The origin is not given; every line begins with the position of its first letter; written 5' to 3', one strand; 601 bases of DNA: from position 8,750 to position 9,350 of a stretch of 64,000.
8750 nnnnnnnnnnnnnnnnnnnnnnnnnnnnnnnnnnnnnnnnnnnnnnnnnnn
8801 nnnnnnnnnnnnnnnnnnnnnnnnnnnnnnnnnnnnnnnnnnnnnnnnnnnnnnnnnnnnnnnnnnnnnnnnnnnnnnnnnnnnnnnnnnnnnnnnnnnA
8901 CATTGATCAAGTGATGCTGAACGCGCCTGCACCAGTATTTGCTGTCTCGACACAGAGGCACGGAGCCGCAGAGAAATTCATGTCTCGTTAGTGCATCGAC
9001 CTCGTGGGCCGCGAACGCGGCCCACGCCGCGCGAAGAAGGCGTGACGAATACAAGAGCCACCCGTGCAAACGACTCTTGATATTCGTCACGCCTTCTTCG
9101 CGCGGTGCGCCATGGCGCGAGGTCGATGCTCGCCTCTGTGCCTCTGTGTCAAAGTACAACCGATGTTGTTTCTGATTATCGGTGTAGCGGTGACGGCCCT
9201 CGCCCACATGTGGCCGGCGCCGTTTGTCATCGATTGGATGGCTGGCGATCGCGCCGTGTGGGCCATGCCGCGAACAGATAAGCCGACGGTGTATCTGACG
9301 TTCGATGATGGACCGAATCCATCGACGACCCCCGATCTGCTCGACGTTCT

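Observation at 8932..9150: Three copies of a 137-138 nt four-way-junction-like palindromic element with covarying stems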

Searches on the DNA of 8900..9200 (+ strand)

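Call 41: build_rna_model(alignment_id=A4, structure=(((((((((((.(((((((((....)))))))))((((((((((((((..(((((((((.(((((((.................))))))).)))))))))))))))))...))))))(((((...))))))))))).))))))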
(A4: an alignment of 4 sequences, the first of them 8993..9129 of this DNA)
Model R1 built from alignment A4 (4 sequences, 143 columns); structure: as given.
model positions 137; base pairs 55; branch points 2; effective number of sequences 0.96; information 0.59 bits per position. Calibrated on 0.2 Mb of random sequence (short: E-values are rough).
structure used (alignment columns):
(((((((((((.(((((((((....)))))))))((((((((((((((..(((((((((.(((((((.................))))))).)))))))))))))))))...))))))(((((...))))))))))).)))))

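Call 42: search_with_rna_model(model_id=R1, sources=[window, L001, L002, L003, L004, L005, L006, L007, L008, L009, L010, L011, L012, L013, L014, L015, L016, L017, L018, L019, L020, L021, L022, L023, L024, L025, L026, L027, L028], max_evalue=10, make_alignment=true)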
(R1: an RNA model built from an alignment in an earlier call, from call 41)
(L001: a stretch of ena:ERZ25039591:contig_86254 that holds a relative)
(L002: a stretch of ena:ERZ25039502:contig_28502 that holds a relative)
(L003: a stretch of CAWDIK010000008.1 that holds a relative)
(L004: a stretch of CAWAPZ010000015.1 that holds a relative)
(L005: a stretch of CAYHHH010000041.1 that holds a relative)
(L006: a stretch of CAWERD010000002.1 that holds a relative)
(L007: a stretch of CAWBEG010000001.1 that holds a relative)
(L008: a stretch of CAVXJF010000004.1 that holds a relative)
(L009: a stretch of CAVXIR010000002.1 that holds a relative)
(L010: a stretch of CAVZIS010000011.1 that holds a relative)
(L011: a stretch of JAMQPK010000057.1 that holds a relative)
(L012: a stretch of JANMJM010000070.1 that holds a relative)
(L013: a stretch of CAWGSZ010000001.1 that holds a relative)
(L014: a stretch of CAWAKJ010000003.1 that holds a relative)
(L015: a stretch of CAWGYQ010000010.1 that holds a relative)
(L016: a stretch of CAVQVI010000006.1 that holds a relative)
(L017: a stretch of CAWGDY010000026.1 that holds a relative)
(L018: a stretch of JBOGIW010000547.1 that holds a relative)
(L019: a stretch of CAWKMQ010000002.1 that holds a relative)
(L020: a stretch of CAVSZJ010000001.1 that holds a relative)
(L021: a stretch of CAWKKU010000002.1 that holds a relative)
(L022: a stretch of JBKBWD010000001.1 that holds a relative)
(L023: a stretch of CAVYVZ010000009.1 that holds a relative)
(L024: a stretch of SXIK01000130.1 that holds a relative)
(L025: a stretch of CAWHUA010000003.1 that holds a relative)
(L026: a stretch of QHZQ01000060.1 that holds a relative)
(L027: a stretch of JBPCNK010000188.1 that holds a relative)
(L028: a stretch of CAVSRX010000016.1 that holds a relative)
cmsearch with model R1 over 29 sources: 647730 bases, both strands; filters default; matches with E-value up to 10: 35.
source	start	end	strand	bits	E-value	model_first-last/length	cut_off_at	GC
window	22218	22354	-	131.8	2.3e-25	1-137/137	no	0.55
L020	21005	21139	-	129.6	6.8e-25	1-137/137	no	0.61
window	61323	61460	-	120.4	6.3e-23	1-137/137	no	0.59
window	8993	9129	+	120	7.9e-23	1-137/137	no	0.65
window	22218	22354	+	74.4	4.9e-13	1-137/137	no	0.55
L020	21005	21139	+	73.1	9.6e-13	1-137/137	no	0.61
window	8993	9129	-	70.2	4.1e-12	1-137/137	no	0.65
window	61323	61460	+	62.4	1.9e-10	1-137/137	no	0.59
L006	3085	3209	+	29.2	0.0026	1-137/137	no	0.66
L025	3084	3208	+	22.4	0.078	1-137/137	no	0.73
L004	19450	19498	+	22.2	0.085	1-137/137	no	0.67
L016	3135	3256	+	20.8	0.17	1-137/137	no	0.66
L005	4452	4564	-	20.1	0.24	1-137/137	no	0.7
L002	16589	16698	-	19.6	0.31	1-137/137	no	0.65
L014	3169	3240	+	19.4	0.34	37-109/137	no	0.6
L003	20525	20634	-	18.6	0.5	1-137/137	no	0.65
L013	16550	16676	-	16.9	1.2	1-137/137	no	0.72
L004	19450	19498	-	16.5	1.4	1-137/137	no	0.67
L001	2446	2500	-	15.8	2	1-137/137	no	0.73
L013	13502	13567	+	15.5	2.4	1-137/137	no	0.68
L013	16550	16659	+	15.4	2.4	1-137/137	no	0.73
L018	1597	1663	+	15.1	2.9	1-137/137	no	0.73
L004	8631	8696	-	14.9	3.1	1-137/137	no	0.64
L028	14120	14182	+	14.9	3.1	1-137/137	no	0.71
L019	15401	15510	+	14.8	3.3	1-137/137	no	0.75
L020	13428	13590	+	14.4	4.1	1-137/137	no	0.69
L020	13693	13794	+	14.2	4.3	1-137/137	no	0.72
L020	8839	8904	-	14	4.9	1-137/137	no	0.64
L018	15537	15614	-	13.8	5.3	1-137/137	no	0.68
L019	15401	15527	-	13.7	5.6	1-137/137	no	0.74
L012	17795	17891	-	13.7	5.8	1-137/137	no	0.69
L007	6738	6868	+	13.6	5.8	1-137/137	no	0.65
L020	14731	14832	-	12.8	9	1-137/137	no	0.64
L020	13565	13683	-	12.7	9.1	1-137/137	no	0.69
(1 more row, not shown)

Alignment A5: 35 matches aligned to the model, 299 columns, each read 5' to 3' on its own strand. Consensus structure (alignment columns), stored with it:
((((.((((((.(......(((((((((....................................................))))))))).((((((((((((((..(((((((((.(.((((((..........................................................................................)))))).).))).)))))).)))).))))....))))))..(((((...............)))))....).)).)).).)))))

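Call 53: search_with_rna_model(model_id=R1, sources=[L030, L031, L032, L033, L034, L035, L036, L037, L038, L039, L040, L041, L042, L043, L044, L045, L046, L047, L048, L049, L050, L051, L052, L053, L054, L055, L056, L057, L058, L059, L060, L061, L062, L063, L064, L065, L066, L067, L068, L069, L070, L071, L072, L073, L074, L075, L076, L077, L078, L079, L080, L081, L082, L083, L084, L085, L086, L087, L088, L089], max_evalue=0.001, make_alignment=false)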
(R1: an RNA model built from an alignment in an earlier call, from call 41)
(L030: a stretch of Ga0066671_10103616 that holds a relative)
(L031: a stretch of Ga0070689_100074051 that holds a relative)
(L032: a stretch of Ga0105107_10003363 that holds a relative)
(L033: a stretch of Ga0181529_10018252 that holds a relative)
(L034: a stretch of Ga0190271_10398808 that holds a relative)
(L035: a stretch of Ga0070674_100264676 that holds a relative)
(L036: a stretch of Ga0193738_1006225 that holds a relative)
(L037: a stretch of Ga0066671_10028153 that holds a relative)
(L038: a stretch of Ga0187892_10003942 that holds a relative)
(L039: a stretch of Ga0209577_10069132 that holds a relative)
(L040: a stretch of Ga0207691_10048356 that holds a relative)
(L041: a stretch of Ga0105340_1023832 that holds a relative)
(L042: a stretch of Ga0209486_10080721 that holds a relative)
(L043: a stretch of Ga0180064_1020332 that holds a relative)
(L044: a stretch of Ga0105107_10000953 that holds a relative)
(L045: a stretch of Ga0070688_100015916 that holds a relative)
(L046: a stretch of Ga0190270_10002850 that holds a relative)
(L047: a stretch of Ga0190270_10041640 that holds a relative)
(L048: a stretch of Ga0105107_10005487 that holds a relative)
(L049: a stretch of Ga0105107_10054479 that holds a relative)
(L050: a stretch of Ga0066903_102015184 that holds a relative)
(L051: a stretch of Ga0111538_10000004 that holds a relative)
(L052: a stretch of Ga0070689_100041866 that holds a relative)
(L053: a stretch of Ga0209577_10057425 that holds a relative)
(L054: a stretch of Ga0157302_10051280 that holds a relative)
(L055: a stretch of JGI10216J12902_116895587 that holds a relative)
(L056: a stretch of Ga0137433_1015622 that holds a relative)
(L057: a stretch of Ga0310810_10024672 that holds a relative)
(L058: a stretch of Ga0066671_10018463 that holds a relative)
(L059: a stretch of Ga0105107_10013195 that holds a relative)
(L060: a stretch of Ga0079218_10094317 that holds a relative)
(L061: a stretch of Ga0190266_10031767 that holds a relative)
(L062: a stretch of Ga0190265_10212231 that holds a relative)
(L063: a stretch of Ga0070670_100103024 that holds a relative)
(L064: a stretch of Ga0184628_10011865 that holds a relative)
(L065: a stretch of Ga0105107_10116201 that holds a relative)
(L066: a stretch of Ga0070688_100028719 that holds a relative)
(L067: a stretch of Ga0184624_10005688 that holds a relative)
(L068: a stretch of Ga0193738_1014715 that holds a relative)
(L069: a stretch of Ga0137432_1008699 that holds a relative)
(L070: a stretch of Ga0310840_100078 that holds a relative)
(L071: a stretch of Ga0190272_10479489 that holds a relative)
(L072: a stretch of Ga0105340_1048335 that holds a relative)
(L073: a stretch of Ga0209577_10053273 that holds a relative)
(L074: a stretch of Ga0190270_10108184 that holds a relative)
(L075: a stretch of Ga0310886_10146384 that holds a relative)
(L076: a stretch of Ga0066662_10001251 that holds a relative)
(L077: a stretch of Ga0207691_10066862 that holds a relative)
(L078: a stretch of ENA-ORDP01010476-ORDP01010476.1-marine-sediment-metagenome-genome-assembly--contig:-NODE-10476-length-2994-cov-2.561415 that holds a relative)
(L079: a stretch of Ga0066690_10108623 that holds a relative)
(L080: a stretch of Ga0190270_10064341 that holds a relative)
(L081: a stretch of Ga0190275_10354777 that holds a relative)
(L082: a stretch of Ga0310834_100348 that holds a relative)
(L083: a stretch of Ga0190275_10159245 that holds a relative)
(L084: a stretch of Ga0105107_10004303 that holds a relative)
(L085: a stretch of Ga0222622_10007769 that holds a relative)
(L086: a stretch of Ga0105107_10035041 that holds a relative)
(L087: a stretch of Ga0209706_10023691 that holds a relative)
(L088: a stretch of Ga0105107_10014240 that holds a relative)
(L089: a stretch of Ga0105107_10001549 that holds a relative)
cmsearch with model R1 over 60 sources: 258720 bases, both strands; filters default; matches with E-value up to 0.001: 97.
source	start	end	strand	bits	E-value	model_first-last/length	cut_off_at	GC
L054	913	1044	+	124.5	3.3e-24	1-137/137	no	0.62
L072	1466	1602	-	121.7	1.3e-23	1-137/137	no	0.59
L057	260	393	-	118.8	5.8e-23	1-137/137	no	0.58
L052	3314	3450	-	117.2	1.3e-22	1-137/137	no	0.56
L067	2669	2801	+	117.2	1.3e-22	1-137/137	no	0.57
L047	1125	1259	-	115.3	3.1e-22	1-137/137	no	0.59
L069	660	797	-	114.8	4.1e-22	1-137/137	no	0.54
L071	840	977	+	113.5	7.8e-22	1-137/137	no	0.59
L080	1337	1473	-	113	1e-21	1-137/137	no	0.55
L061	204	336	+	112.3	1.4e-21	1-137/137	no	0.62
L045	2197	2330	-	112.3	1.4e-21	1-137/137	no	0.58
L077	470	604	-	111.4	2.2e-21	1-137/137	no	0.53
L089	10099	10232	+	110.8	2.9e-21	1-137/137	no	0.64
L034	107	241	-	110.5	3.5e-21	1-137/137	no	0.58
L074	176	309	+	110.4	3.6e-21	1-137/137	no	0.58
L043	775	912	+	110.4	3.6e-21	1-137/137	no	0.57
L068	491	626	+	110.4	3.6e-21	1-137/137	no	0.6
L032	406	539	-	110.4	3.6e-21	1-137/137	no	0.67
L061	1383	1516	-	109.2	6.6e-21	1-137/137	no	0.6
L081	878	1010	-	108.8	8e-21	1-137/137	no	0.68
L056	1672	1808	+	108.4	1e-20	1-137/137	no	0.57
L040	968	1101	-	106.6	2.4e-20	1-137/137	no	0.63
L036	2656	2791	+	106.6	2.4e-20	1-137/137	no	0.6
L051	8028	8165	+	105.7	3.7e-20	1-137/137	no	0.6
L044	12725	12859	+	105.5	4.1e-20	1-137/137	no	0.69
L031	1193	1326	+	105.4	4.2e-20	1-137/137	no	0.62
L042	264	396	+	103.4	1.2e-19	1-137/137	no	0.57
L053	1680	1815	-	102.8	1.6e-19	1-137/137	no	0.56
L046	4551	4688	-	102.5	1.8e-19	1-137/137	no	0.62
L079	570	703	-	101.7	2.7e-19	1-137/137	no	0.56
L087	392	527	-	101.6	2.8e-19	1-137/137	no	0.62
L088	3952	4086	-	101.2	3.5e-19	1-137/137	no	0.64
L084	549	682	-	100.2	5.6e-19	1-137/137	no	0.65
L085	764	897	+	98.1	1.6e-18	1-137/137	no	0.58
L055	283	419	-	96.7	3.2e-18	1-137/137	no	0.58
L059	1737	1871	+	96.6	3.3e-18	1-137/137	no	0.69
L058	863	999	+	96.3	3.8e-18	1-137/137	no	0.55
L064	1080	1217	-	95.1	7.1e-18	1-137/137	no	0.7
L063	296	426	-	94.8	8.1e-18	1-137/137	no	0.62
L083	1685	1819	-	92.3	2.8e-17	1-137/137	no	0.67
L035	1233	1356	-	78.6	2.5e-14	16-137/137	5'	0.56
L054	913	1044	-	78.4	2.7e-14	1-137/137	no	0.62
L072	1466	1602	+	76.9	5.7e-14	1-137/137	no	0.59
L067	2669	2801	-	75.7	1e-13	1-137/137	no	0.57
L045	2197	2330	+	73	4e-13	1-137/137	no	0.58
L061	204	336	-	72.8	4.4e-13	1-137/137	no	0.62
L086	70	210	-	72.5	5.1e-13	1-137/137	no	0.6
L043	775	912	-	71.9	6.8e-13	1-137/137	no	0.57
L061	1383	1516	+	71.9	6.8e-13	1-137/137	no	0.6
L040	968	1101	+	71.3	9.1e-13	1-137/137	no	0.63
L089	10099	10232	-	70.7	1.3e-12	1-137/137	no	0.64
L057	260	393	+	70.6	1.3e-12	1-137/137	no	0.58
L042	264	396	-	69.9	1.9e-12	1-137/137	no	0.57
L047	1125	1259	+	69.8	2e-12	1-137/137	no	0.59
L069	660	797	+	69.8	2e-12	1-137/137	no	0.54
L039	2223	2323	-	69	2.8e-12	1-137/137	no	0.59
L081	878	1010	+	68.3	4e-12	1-137/137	no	0.68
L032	406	539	+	67.9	5.1e-12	1-137/137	no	0.67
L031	1193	1326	-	66.4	1e-11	1-137/137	no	0.62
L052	3314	3450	+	65.9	1.3e-11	1-137/137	no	0.56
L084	549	682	+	64.6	2.6e-11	1-137/137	no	0.65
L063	296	426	+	64.5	2.7e-11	1-137/137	no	0.62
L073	3292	3407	-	64.4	2.8e-11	19-137/137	5'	0.56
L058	863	999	-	64.3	2.9e-11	1-137/137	no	0.55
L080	1337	1473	+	64.3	3e-11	1-137/137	no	0.55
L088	3952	4086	+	64.2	3.2e-11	1-137/137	no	0.64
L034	107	241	+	63.5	4.3e-11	1-137/137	no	0.58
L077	470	604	+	63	5.6e-11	1-137/137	no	0.53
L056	1672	1808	-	62.7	6.4e-11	1-137/137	no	0.57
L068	491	626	-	62.6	7e-11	1-137/137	no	0.6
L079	570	703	+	62.4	7.4e-11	1-137/137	no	0.56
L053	1680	1815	+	62.3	7.9e-11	1-137/137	no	0.56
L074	176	309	-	61.5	1.2e-10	1-137/137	no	0.58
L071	840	977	-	61.5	1.2e-10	1-137/137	no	0.59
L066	3224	3323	-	61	1.5e-10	35-137/137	5'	0.48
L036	2656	2791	-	60.9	1.6e-10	1-137/137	no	0.6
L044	12725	12859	-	60.7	1.7e-10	1-137/137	no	0.69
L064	1080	1217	+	60.1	2.4e-10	1-137/137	no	0.7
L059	1737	1871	-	60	2.5e-10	1-137/137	no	0.69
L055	283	419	+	59.8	2.7e-10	1-137/137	no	0.58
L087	392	527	+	59.7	3e-10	1-137/137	no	0.62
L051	8028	8165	-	57.2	9.9e-10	1-137/137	no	0.6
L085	764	897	-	56.7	1.3e-09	1-137/137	no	0.58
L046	4551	4688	+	55.6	2.2e-09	1-137/137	no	0.62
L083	1685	1819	+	55.1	2.9e-09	1-137/137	no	0.67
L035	1230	1356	+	52.5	1e-08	1-137/137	no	0.57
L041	1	96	+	49.8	3.8e-08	41-137/137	5'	0.52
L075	1141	1238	-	48.2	8.8e-08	35-137/137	5'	0.52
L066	3224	3323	+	48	9.4e-08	1-111/137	3'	0.48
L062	1869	1956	-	44.9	4.3e-07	46-137/137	5'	0.6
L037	2518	2599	-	44.4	5.7e-07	56-137/137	5'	0.54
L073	3292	3407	+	43.7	8.1e-07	1-128/137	3'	0.56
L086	81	199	+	38.9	8.4e-06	1-137/137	no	0.61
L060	1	61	+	32.5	0.00021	76-137/137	5'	0.59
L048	3123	3319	+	32.2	0.00024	1-137/137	no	0.56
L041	1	96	-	31.8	0.0003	1-104/137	3'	0.52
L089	1390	1438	-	30.7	0.0005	1-137/137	no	0.73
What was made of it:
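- Several contigs break inside the element, as repeats do (call 53: L035, L073, L066, L041, L075, L062, L037, L060).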

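Call 54: search_with_rna_model(model_id=R1, sources=[window, L020, L030, L031, L032, L033, L034, L035, L036, L037, L038, L039, L040, L041, L042, L043, L044, L045, L046, L047, L048, L049, L050, L051, L052, L053, L054, L055, L056, L057, L058, L059, L060, L061, L062, L063, L064, L065, L066, L067, L068, L069, L070, L071, L072, L073, L074, L075, L076, L077, L078, L079, L080, L081, L082, L083, L084, L085, L086, L087, L088, L089], max_evalue=1e-16, make_alignment=true)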
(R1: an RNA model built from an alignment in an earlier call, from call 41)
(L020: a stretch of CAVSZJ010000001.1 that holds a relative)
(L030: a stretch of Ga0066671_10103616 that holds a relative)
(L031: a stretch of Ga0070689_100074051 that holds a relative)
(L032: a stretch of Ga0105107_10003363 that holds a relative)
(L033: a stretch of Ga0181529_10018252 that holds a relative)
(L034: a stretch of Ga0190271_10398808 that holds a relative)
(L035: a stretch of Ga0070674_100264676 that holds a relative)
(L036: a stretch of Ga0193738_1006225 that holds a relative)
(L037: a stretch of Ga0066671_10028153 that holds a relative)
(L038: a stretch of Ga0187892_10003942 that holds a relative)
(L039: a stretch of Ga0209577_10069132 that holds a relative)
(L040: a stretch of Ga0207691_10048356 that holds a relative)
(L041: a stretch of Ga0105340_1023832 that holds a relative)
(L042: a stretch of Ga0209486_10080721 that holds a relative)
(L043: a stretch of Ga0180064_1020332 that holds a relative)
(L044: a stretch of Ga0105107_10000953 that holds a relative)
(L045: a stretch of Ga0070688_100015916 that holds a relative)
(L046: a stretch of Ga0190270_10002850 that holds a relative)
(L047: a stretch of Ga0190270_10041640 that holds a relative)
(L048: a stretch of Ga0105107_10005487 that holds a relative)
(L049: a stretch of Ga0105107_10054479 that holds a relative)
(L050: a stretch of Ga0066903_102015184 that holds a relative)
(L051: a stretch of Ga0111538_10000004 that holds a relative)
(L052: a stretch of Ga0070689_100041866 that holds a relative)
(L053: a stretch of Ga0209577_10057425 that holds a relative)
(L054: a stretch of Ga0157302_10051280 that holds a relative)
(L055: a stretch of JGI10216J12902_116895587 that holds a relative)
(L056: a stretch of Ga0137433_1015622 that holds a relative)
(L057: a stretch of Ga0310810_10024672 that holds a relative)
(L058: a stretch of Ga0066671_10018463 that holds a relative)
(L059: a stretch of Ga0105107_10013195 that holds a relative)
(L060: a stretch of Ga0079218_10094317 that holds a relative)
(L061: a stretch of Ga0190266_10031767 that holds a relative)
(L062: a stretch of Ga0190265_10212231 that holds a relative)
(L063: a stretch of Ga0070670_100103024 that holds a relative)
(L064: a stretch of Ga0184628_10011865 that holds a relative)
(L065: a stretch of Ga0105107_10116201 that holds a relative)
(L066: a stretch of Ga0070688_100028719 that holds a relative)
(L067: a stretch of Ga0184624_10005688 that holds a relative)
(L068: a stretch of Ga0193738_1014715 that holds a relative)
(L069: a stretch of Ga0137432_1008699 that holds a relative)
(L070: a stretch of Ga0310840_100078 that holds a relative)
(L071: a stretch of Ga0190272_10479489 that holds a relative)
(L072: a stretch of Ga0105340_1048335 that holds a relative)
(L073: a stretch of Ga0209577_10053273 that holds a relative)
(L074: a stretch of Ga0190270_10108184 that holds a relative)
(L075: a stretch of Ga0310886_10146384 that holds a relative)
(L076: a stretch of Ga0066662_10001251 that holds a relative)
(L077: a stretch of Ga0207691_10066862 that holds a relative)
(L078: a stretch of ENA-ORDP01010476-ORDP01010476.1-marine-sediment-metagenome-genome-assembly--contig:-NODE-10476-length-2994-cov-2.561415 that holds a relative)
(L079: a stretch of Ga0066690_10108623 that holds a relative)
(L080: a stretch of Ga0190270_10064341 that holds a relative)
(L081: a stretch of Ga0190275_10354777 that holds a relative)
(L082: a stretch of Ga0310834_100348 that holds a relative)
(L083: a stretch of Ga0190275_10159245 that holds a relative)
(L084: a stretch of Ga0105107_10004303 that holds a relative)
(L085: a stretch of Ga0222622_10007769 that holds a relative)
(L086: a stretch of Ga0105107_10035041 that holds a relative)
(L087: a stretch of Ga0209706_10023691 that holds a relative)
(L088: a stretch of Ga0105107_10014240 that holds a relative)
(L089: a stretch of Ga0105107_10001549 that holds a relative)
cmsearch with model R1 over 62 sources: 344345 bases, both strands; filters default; matches with E-value up to 1e-16: 44.
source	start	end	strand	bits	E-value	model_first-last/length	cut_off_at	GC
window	22218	22354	-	131.8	1.2e-25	1-137/137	no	0.55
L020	21005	21139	-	129.6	3.6e-25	1-137/137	no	0.61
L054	913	1044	+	124.5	4.4e-24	1-137/137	no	0.62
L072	1466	1602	-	121.7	1.8e-23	1-137/137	no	0.59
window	61323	61460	-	120.4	3.3e-23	1-137/137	no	0.59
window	8993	9129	+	120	4.2e-23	1-137/137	no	0.65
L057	260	393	-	118.8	7.7e-23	1-137/137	no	0.58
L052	3314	3450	-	117.2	1.7e-22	1-137/137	no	0.56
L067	2669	2801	+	117.2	1.7e-22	1-137/137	no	0.57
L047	1125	1259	-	115.3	4.2e-22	1-137/137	no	0.59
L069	660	797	-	114.8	5.5e-22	1-137/137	no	0.54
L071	840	977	+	113.5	1e-21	1-137/137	no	0.59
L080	1337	1473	-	113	1.3e-21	1-137/137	no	0.55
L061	204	336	+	112.3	1.8e-21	1-137/137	no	0.62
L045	2197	2330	-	112.3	1.9e-21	1-137/137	no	0.58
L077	470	604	-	111.4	2.9e-21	1-137/137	no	0.53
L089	10099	10232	+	110.8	3.9e-21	1-137/137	no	0.64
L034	107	241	-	110.5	4.7e-21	1-137/137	no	0.58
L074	176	309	+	110.4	4.8e-21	1-137/137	no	0.58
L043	775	912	+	110.4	4.8e-21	1-137/137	no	0.57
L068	491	626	+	110.4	4.8e-21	1-137/137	no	0.6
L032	406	539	-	110.4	4.8e-21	1-137/137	no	0.67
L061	1383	1516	-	109.2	8.8e-21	1-137/137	no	0.6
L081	878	1010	-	108.8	1.1e-20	1-137/137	no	0.68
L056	1672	1808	+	108.4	1.3e-20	1-137/137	no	0.57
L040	968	1101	-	106.6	3.2e-20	1-137/137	no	0.63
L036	2656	2791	+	106.6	3.2e-20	1-137/137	no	0.6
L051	8028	8165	+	105.7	4.9e-20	1-137/137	no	0.6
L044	12725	12859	+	105.5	5.5e-20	1-137/137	no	0.69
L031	1193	1326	+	105.4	5.6e-20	1-137/137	no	0.62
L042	264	396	+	103.4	1.6e-19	1-137/137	no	0.57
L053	1680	1815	-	102.8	2.1e-19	1-137/137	no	0.56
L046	4551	4688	-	102.5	2.4e-19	1-137/137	no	0.62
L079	570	703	-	101.7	3.6e-19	1-137/137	no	0.56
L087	392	527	-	101.6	3.7e-19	1-137/137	no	0.62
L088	3952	4086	-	101.2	4.6e-19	1-137/137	no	0.64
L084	549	682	-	100.2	7.4e-19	1-137/137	no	0.65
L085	764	897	+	98.1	2.1e-18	1-137/137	no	0.58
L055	283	419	-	96.7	4.2e-18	1-137/137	no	0.58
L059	1737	1871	+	96.6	4.4e-18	1-137/137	no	0.69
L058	863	999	+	96.3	5.1e-18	1-137/137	no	0.55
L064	1080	1217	-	95.1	9.5e-18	1-137/137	no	0.7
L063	296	426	-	94.8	1.1e-17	1-137/137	no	0.62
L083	1685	1819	-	92.3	3.7e-17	1-137/137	no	0.67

Alignment A6: 44 matches aligned to the model, 160 columns, each read 5' to 3' on its own strand. Consensus structure (alignment columns), stored with it:
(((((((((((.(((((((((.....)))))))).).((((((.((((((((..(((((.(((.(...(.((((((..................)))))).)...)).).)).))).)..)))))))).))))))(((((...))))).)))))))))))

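Call 69: build_rna_model(alignment_id=A6)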
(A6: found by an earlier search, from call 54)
Model R2 built from alignment A6 (44 sequences, 160 columns); structure: stored with the alignment.
model positions 135; base pairs 55; branch points 2; effective number of sequences 1.04; information 0.59 bits per position. Calibrated on 0.2 Mb of random sequence (short: E-values are rough).
structure used (alignment columns):
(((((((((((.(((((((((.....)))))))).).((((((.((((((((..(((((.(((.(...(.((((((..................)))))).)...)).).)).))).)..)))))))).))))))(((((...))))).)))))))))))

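Call 71: search_with_rna_model(model_id=R2, source=window, filters=off, max_evalue=10)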
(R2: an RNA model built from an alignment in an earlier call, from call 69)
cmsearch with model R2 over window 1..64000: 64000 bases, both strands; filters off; matches with E-value up to 10: 103.
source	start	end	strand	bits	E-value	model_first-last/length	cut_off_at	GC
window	22218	22354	-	127.6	5.7e-27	1-135/135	no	0.55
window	8993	9129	+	115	4.2e-24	1-135/135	no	0.65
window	61323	61460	-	113.1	1.1e-23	1-135/135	no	0.59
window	22218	22354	+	81.9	1.4e-16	1-135/135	no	0.55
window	8993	9129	-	79.2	6e-16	1-135/135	no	0.65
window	61323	61460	+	68.6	1.5e-13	1-135/135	no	0.59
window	3941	4045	-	32.9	2.1e-05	1-135/135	no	0.39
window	3941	4045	+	31.7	4e-05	1-135/135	no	0.39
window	1972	2120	-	28.9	0.00017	1-135/135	no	0.57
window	1948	2100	+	22.7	0.0044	1-135/135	no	0.57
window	25536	25686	+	20.5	0.014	1-135/135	no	0.58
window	25558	25686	-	19.4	0.025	1-135/135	no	0.57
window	14135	14210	+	15.1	0.25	1-135/135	no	0.72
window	7232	7348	+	14.6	0.31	1-135/135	no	0.66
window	29515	29605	+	13.9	0.46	1-135/135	no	0.68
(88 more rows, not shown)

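Call 72: search_rna_families(source=window, start=8900, end=9200, threshold=evalue, max_evalue=10)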
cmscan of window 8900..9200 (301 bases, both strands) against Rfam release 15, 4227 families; matches with E-value up to 10: 5.
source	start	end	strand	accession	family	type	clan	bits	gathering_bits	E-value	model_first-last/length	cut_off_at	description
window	9036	9096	-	RF04107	mir-5391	Gene; miRNA;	-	17.8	99.3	0.34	1-68/68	no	mir-5391 microRNA precursor family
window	8995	9030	-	RF01340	CRISPR-DR29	Gene; CRISPR;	-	16.2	39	0.9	1-37/37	no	CRISPR RNA direct repeat element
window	9027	9104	-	RF03493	mir-1281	Gene; miRNA;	-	15.5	70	5.8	1-54/54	no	mir-1281 microRNA precursor family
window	8993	9094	+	RF01670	P17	Gene; sRNA;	-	14.3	45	0.16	1-282/282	no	Pseudomonas sRNA P17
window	9043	9117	-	RF01678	P37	Gene; sRNA;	-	13.1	50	5.6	1-62/62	no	Pseudomonas sRNA P37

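Call 77: search_dna_similar(query=window:8932-9160:+, collection=plasmids, mode=distant, max_rows=10)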
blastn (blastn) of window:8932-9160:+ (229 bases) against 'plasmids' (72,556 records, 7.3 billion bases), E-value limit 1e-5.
No match.
